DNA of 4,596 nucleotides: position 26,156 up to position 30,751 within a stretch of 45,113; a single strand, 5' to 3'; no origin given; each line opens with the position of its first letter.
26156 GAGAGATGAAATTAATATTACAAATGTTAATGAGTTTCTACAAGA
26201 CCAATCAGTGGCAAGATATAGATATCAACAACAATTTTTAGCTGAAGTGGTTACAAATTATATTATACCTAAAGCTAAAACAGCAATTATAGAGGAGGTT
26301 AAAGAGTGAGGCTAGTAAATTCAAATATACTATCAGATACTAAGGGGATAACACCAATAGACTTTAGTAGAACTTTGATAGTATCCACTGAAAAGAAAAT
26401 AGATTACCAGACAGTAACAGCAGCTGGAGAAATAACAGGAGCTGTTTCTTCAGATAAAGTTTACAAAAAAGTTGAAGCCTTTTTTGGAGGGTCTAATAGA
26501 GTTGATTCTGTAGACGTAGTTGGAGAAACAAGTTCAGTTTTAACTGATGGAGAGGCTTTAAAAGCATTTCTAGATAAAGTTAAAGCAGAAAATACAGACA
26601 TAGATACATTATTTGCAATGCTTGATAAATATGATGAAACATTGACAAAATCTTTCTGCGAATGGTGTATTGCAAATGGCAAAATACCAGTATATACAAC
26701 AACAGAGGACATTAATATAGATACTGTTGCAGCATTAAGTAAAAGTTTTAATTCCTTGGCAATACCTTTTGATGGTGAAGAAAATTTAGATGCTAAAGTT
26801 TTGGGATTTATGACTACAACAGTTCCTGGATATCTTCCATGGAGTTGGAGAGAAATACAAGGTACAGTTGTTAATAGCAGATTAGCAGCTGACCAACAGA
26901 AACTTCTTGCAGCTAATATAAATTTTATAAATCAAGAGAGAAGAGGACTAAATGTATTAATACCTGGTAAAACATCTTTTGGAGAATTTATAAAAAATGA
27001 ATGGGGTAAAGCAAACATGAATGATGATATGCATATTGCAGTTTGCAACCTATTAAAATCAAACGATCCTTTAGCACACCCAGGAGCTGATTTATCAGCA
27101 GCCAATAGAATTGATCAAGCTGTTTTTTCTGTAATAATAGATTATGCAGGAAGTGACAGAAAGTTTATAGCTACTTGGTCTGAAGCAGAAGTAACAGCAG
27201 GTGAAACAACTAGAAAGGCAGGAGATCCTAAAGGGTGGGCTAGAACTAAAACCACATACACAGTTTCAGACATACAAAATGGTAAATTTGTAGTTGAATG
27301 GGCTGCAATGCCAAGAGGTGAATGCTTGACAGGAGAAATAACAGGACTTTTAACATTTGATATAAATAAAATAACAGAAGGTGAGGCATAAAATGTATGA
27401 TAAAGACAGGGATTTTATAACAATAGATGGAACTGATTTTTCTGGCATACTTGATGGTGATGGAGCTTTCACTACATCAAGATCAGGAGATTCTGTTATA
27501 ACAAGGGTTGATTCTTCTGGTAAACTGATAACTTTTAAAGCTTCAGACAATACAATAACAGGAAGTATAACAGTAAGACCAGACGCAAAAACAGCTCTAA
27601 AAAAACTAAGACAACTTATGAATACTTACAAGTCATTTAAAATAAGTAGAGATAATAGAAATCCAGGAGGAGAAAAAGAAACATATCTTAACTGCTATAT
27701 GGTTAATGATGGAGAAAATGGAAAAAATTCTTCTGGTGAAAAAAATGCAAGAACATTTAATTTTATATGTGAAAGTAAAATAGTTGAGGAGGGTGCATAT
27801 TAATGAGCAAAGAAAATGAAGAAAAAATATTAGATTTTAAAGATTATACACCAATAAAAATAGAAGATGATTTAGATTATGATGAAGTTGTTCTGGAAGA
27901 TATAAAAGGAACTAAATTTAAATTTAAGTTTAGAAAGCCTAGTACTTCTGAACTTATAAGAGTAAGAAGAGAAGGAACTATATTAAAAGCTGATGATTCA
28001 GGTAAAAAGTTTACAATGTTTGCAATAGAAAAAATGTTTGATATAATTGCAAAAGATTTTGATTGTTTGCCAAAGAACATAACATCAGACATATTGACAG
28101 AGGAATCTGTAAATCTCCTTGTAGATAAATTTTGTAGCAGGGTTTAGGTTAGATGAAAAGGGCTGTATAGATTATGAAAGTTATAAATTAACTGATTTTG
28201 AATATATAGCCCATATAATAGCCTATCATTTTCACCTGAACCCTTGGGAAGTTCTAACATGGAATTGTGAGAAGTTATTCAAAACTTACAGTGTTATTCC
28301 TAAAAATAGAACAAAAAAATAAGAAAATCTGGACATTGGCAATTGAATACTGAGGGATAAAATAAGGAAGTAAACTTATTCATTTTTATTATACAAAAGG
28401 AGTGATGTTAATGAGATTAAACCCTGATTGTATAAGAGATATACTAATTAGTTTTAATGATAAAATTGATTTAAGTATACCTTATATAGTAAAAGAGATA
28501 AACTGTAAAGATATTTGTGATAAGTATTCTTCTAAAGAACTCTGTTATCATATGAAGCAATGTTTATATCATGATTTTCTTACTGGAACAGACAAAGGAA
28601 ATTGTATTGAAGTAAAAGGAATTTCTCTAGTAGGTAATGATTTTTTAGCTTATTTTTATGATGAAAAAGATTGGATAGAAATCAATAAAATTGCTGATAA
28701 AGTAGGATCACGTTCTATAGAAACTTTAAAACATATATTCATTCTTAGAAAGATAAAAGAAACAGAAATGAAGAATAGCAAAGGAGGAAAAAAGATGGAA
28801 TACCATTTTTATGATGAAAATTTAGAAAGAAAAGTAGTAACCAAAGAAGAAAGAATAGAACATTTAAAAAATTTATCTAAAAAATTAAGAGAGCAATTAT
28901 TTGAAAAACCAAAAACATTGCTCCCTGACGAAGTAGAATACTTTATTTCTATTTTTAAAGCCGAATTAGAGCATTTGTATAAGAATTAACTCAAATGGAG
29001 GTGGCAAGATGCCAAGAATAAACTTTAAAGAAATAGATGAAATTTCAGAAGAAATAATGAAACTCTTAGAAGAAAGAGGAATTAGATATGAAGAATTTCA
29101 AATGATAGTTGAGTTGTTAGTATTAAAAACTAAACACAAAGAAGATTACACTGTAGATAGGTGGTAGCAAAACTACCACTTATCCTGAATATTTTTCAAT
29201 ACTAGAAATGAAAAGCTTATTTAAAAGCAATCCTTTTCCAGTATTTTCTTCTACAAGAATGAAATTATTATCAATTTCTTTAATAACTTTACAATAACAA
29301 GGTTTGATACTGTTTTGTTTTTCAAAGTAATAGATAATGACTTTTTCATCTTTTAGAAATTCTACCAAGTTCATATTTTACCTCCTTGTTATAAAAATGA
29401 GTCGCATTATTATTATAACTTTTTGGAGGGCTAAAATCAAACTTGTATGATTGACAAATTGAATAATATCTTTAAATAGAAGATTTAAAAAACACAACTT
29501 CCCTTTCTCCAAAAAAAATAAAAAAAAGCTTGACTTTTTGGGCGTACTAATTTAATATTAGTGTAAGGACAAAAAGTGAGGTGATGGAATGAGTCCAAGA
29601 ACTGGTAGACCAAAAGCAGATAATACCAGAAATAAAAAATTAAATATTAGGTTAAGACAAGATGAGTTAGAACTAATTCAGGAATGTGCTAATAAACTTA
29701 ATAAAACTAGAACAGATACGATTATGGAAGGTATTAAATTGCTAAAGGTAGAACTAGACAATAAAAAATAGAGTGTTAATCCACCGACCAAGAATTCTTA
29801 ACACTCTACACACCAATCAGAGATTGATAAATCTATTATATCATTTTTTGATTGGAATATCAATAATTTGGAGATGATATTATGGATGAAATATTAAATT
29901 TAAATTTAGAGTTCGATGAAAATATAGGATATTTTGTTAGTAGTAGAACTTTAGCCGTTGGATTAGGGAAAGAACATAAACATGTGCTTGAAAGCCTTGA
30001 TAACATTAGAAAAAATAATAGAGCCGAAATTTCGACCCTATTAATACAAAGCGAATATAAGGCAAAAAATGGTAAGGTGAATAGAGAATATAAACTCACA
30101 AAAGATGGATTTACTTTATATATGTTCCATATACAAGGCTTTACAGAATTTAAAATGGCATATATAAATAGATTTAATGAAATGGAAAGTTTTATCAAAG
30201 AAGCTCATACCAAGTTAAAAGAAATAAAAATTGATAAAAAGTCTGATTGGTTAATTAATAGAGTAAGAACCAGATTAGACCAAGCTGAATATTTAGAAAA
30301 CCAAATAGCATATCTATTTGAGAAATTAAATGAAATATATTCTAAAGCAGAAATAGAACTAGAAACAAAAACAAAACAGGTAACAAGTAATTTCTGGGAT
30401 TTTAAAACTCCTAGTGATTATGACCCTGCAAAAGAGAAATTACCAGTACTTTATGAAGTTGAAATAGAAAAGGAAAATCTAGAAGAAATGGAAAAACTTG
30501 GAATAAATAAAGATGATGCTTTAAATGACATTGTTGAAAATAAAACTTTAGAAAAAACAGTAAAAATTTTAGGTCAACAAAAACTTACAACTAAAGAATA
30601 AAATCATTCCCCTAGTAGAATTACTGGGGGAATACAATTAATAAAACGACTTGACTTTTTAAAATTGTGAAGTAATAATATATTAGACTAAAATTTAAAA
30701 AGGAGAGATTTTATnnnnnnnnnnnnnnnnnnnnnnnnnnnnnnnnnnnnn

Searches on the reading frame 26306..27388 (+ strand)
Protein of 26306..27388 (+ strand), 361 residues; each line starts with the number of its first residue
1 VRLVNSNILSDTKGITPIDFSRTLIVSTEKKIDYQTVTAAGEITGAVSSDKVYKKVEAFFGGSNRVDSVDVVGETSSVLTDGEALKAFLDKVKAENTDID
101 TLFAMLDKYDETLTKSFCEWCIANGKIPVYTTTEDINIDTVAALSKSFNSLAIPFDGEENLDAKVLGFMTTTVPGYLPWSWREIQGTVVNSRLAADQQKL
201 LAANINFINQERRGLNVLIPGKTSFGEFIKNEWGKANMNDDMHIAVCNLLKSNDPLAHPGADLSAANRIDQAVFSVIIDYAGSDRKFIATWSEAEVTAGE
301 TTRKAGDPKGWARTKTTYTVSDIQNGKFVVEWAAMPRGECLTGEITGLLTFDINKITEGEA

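Call 19: find_related_loci(query=window:26306-27388:+, collection=genome_contigs, flank=8000)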
Query window:26306-27388:+ (361 aa) in genome_contigs; peptide patterns used: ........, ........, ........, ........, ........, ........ (x = any residue, [..] = any of these).
42 stretches matched a pattern; 1 encode a relative of the query (tblastn E <= 1e-3); 1 distinct loci.
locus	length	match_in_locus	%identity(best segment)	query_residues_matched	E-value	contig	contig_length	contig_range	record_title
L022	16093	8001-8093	50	129-164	6e-5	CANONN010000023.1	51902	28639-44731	MAG TPA_asm: uncultured Roseburia sp. isolate SRR19759413_bin.57_metawrap_v1.3_MAG genome assembly, contig: NODE.931_len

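Call 31: search_dna_similar(query=window:26306-27388:+, collection=phages, mode=protein, max_rows=15)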
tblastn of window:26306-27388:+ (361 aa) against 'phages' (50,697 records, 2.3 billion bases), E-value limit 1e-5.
Records with a match: 1; places in all: 1; records where one place covers at least 80% of the query: 0.
Best place of each record, by identity: <60% 1.
By first word of the organism name: Bacillus 1.
By host as written in the record: Bacillus cereus 1.
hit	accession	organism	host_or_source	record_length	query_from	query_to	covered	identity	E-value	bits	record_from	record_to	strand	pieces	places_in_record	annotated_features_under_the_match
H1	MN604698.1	Bacillus phage vB_BcM_Sam46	Bacillus cereus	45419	2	254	70%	23.7%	8e-6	54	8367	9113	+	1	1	tail sheath protein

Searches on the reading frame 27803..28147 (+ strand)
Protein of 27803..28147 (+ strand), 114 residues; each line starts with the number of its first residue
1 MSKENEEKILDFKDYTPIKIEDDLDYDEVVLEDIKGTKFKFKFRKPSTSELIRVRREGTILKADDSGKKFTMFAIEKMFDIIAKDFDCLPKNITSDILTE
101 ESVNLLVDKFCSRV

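Call 4: search_protein_families(library=pfam, proteins=[window:27803-28147:+], max_evalue=0.1)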
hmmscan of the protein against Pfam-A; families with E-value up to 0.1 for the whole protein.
window:27803-28147:+ (114 aa): 0 families

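Call 5: search_protein_families(library=phrogs, proteins=[window:27803-28147:+], max_evalue=0.01)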
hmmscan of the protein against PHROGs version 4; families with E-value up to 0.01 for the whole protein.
window:27803-28147:+ (114 aa): 1 family
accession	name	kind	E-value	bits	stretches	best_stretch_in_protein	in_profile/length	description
phrog_2270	-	unknown function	0.0084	16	0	35-82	31-80/637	-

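Call 66: find_related_loci(query=window:27803-28144:+, collection=viral_contigs, flank=8000)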
Query window:27803-28144:+ (114 aa) in viral_contigs; peptide patterns used: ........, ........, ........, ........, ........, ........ (x = any residue, [..] = any of these).
24 stretches matched a pattern; 4 encode a relative of the query (tblastn E <= 1e-3); 4 distinct loci.
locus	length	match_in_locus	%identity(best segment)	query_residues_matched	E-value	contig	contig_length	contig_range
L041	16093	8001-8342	96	1-114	3e-68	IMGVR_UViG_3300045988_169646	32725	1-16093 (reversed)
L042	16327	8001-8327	87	6-114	6e-62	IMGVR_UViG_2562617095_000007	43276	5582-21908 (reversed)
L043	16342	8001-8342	83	1-114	1e-61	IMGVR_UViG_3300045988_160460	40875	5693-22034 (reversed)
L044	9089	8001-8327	86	6-114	2e-60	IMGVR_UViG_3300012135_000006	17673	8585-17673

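Call 67: find_related_loci(query=window:27803-28144:+, collection=metagenome_contigs, flank=7000)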
Query window:27803-28144:+ (114 aa) in metagenome_contigs; peptide patterns used: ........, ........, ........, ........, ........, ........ (x = any residue, [..] = any of these).
243 stretches matched a pattern; 6 encode a relative of the query (tblastn E <= 1e-3); 6 distinct loci.
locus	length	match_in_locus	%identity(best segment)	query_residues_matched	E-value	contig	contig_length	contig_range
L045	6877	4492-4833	86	1-114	3e-63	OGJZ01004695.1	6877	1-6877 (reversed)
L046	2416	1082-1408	88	6-114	9e-63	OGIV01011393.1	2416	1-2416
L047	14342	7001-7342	83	1-114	7e-62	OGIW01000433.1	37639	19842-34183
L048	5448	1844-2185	82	1-114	4e-61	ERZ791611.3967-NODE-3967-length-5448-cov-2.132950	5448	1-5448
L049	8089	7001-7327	86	6-114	1e-60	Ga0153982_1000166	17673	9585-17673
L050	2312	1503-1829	83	6-114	1e-59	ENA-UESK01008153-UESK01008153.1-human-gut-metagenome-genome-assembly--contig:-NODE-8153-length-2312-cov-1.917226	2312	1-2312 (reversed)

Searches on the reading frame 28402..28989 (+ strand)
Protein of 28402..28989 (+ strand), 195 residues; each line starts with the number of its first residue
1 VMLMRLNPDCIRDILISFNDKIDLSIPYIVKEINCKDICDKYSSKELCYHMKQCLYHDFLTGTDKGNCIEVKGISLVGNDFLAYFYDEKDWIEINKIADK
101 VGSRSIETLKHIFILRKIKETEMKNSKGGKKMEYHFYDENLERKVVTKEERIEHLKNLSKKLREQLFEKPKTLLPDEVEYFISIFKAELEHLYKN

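Call 4: search_protein_families(library=pfam, proteins=[window:28402-28989:+], max_evalue=0.1)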
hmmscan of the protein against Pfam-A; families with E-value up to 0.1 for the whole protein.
window:28402-28989:+ (195 aa): 2 families
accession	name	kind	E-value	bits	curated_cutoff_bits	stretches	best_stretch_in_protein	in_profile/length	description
PF10711.15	DUF2513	-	7.5e-11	42.7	29.6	1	5-102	1-98/100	Hypothetical protein (DUF2513)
PF14890.11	Intein_splicing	-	0.099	12.9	35.8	0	49-124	59-115/155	Intein splicing domain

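Call 5: search_protein_families(library=phrogs, proteins=[window:28402-28989:+], max_evalue=0.01)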
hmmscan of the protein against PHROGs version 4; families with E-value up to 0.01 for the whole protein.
window:28402-28989:+ (195 aa): 1 family
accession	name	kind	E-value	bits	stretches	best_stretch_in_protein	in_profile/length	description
phrog_585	-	unknown function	5.3e-18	66.6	1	4-112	1-116/128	-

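Call 6: search_protein_families(library=padloc, proteins=[window:28402-28989:+], max_evalue=0.1)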
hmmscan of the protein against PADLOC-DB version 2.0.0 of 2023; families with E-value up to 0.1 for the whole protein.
window:28402-28989:+ (195 aa): 0 families

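Call 7: search_protein_families(library=ncbifam, proteins=[window:28402-28989:+], max_evalue=0.1)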
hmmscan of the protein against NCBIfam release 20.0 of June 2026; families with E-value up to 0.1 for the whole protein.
window:28402-28989:+ (195 aa): 0 families

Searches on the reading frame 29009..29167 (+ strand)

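Call 4: search_protein_families(library=pfam, proteins=[window:29009-29167:+], max_evalue=0.1)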
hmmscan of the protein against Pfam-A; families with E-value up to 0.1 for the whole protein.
window:29009-29167:+ (52 aa): 1 family
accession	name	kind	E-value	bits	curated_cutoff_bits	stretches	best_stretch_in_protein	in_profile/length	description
PF01817.26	CM_2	-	0.077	13.7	27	1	7-23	3-19/80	Chorismate mutase type II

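Call 5: search_protein_families(library=phrogs, proteins=[window:29009-29167:+], max_evalue=0.01)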
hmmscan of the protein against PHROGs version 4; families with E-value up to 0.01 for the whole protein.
window:29009-29167:+ (52 aa): 0 families

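Call 6: search_protein_families(library=padloc, proteins=[window:29009-29167:+], max_evalue=0.1)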
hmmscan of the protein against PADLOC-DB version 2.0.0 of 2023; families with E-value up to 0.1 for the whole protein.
window:29009-29167:+ (52 aa): 0 families

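Call 7: search_protein_families(library=ncbifam, proteins=[window:29009-29167:+], max_evalue=0.1)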
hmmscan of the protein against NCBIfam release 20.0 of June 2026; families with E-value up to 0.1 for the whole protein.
window:29009-29167:+ (52 aa): 1 family
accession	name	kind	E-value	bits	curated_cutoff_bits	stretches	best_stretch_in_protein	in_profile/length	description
TIGR01805.1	CM_mono_grmpos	equivalog_domain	0.029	14.6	71.2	1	7-23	6-22/81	chorismate mutase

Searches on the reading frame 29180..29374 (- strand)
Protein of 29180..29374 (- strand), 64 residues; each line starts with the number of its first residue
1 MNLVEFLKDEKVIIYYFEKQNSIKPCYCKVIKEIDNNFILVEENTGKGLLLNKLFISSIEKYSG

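Call 4: search_protein_families(library=pfam, proteins=[window:29180-29374:-], max_evalue=0.1)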
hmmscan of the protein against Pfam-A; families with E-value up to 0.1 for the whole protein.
window:29180-29374:- (64 aa): 1 family
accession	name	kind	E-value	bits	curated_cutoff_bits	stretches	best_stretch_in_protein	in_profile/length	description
PF12945.12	PilZNR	-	0.03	14.9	23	1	4-40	44-79/85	Flagellar protein YcgR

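Call 5: search_protein_families(library=phrogs, proteins=[window:29180-29374:-], max_evalue=0.01)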
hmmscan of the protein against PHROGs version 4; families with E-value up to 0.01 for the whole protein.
window:29180-29374:- (64 aa): 0 families

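Call 6: search_protein_families(library=padloc, proteins=[window:29180-29374:-], max_evalue=0.1)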
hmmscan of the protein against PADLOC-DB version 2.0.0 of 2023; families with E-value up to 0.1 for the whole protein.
window:29180-29374:- (64 aa): 0 families

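Call 7: search_protein_families(library=ncbifam, proteins=[window:29180-29374:-], max_evalue=0.1)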
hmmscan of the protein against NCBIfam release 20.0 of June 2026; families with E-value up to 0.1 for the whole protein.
window:29180-29374:- (64 aa): 0 families

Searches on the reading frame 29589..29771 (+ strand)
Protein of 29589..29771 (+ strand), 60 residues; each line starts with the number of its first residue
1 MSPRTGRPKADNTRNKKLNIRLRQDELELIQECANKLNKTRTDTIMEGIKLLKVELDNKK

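Call 4: search_protein_families(library=pfam, proteins=[window:29589-29771:+], max_evalue=0.1)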
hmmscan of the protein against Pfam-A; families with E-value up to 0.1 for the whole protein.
window:29589-29771:+ (60 aa): 2 families
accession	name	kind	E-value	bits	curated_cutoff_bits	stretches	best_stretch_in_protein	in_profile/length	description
PF21983.2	NikA-like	-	0.0051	17.4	27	1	13-40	2-29/72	Mobilization protein NikA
PF08681.18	TacA1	-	0.006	17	21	1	17-47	1-31/80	Antitoxin TacA 1-like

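Call 5: search_protein_families(library=phrogs, proteins=[window:29589-29771:+], max_evalue=0.01)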
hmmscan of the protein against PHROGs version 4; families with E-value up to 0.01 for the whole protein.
window:29589-29771:+ (60 aa): 3 families
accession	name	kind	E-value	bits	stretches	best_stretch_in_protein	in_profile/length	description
phrog_876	-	transcription regulation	4.5e-13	50.3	1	1-59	54-111/239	transcriptional repressor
phrog_10531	-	unknown function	0.0054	18.2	1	12-49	3-40/89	-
phrog_12318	-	unknown function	0.0069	17.6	1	12-50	55-93/94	-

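Call 6: search_protein_families(library=padloc, proteins=[window:29589-29771:+], max_evalue=0.1)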
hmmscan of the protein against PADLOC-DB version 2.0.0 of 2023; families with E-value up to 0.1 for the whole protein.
window:29589-29771:+ (60 aa): 0 families

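Call 7: search_protein_families(library=ncbifam, proteins=[window:29589-29771:+], max_evalue=0.1)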
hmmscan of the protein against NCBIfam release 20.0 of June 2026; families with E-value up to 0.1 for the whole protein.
window:29589-29771:+ (60 aa): 1 family
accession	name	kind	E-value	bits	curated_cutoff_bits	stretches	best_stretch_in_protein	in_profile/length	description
NF008242.0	PRK11018.1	equivalog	0.092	12.4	79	1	25-57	36-68/78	sulfurtransferase-like selenium metabolism protein YedF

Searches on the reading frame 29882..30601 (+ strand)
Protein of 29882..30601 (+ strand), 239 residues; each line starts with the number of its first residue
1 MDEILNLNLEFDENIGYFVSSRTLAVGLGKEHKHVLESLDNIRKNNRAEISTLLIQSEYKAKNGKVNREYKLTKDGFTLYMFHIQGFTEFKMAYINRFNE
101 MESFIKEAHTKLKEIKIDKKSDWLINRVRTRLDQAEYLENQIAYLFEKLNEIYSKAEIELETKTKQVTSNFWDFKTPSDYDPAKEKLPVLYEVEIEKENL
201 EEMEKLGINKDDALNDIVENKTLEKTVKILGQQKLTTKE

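Call 4: search_protein_families(library=pfam, proteins=[window:29882-30601:+], max_evalue=0.1)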
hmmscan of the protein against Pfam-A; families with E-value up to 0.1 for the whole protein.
window:29882-30601:+ (239 aa): 1 family
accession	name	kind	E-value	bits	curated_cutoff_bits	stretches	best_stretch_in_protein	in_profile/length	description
PF09669.15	Phage_pRha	-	4.7e-18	66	29.9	1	19-102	1-90/91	Phage regulatory protein Rha (Phage_pRha)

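Call 5: search_protein_families(library=phrogs, proteins=[window:29882-30601:+], max_evalue=0.01)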
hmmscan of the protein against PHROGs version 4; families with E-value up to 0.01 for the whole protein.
window:29882-30601:+ (239 aa): 8 families
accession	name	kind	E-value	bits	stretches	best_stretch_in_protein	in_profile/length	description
phrog_518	-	transcription regulation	1.4e-16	61.9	1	14-114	19-120/268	Rha-like transcriptional regulator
phrog_373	-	transcription regulation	5.7e-15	56.5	1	7-135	88-211/373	anti-repressor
phrog_63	-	transcription regulation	1.6e-14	55.1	1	8-112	122-226/431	anti-repressor Ant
phrog_2657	-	transcription regulation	3.9e-13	50.2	1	13-122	18-125/243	transcriptional regulator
phrog_18886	-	unknown function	2e-10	41.6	1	21-120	21-125/269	-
phrog_995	-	transcription regulation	3.1e-09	37.7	1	22-151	124-252/307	transcriptional regulator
phrog_821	-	transcription regulation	4.7e-06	27.3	1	20-107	165-253/324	transcriptional regulator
phrog_8244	-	unknown function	7.3e-05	23.1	1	70-111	209-252/383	-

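Call 6: search_protein_families(library=padloc, proteins=[window:29882-30601:+], max_evalue=0.1)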
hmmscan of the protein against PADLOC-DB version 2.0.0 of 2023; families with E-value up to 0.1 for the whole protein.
window:29882-30601:+ (239 aa): 0 families

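Call 7: search_protein_families(library=ncbifam, proteins=[window:29882-30601:+], max_evalue=0.1)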
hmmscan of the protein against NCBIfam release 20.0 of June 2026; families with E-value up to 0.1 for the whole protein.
window:29882-30601:+ (239 aa): 1 family
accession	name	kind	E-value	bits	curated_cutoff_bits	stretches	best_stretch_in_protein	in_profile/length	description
TIGR02681.1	phage_pRha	subfamily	1.3e-11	44.5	45.95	1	17-106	12-105/108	phage regulatory protein, Rha family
